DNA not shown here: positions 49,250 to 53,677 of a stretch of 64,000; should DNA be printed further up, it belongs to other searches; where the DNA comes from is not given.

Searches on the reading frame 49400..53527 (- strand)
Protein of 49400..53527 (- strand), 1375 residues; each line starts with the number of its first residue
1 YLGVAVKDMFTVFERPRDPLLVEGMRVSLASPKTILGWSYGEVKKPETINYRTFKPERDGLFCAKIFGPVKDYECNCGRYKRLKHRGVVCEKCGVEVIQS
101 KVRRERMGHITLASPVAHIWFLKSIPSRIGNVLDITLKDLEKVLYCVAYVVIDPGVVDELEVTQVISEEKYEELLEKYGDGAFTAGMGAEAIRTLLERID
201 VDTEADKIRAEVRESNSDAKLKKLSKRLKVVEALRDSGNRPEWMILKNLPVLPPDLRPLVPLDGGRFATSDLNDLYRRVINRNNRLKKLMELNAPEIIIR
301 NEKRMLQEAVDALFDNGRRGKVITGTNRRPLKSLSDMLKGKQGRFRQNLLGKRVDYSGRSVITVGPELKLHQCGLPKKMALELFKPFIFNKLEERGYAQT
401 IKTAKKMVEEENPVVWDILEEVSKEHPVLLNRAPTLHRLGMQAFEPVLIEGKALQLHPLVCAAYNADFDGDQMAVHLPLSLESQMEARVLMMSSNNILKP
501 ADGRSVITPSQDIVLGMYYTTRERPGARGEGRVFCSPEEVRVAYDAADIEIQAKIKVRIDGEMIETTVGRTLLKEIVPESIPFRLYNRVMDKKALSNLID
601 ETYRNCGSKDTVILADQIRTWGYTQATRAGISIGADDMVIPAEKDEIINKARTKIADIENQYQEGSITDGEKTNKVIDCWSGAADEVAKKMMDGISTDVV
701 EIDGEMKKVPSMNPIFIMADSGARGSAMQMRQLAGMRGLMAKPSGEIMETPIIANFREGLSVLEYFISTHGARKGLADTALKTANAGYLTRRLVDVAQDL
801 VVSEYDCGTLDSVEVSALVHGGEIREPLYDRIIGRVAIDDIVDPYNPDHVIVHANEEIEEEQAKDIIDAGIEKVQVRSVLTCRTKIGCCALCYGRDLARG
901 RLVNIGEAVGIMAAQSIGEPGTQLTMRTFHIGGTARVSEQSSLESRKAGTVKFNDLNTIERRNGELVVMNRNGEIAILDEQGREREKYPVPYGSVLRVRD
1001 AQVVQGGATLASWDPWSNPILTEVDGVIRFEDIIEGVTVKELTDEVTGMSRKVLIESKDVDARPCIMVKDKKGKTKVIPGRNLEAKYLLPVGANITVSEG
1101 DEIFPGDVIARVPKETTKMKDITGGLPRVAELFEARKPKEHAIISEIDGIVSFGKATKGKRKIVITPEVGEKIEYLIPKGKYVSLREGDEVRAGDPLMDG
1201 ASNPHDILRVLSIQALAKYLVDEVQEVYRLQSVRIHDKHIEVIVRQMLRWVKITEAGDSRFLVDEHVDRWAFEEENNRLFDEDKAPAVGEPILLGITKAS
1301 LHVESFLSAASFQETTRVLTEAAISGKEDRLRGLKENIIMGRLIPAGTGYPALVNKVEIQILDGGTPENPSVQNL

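Call 75: search_protein_families(library=pfam, proteins=[window:49400-53527:-], max_evalue=0.00001)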
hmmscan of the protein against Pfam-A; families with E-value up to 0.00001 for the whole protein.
window:49400-53527:- (1375 aa): 6 families
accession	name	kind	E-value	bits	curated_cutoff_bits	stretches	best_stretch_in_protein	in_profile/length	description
PF04997.17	RNA_pol_Rpb1_1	-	2.1e-84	284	39.7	1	22-349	4-312/312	RNA polymerase Rpb1, domain 1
PF04998.22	RNA_pol_Rpb1_5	-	1.1e-71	241.9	28.5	1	759-1301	1-264/267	RNA polymerase Rpb1, domain 5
PF00623.25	RNA_pol_Rpb1_2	-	1.7e-39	136.2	25.3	2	395-492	68-165/166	RNA polymerase Rpb1, domain 2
PF04983.23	RNA_pol_Rpb1_3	-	3.4e-27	95.8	28.9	1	496-638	1-162/162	RNA polymerase Rpb1, domain 3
PF05000.22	RNA_pol_Rpb1_4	-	6e-19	68.4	24.8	1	667-756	1-106/107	RNA polymerase Rpb1, domain 4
PF21668.3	RPOC_hybrid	-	1.8e-07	31.4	27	0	1021-1112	11-69/102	DNA-directed RNA polymerase subunit beta', hybrid domain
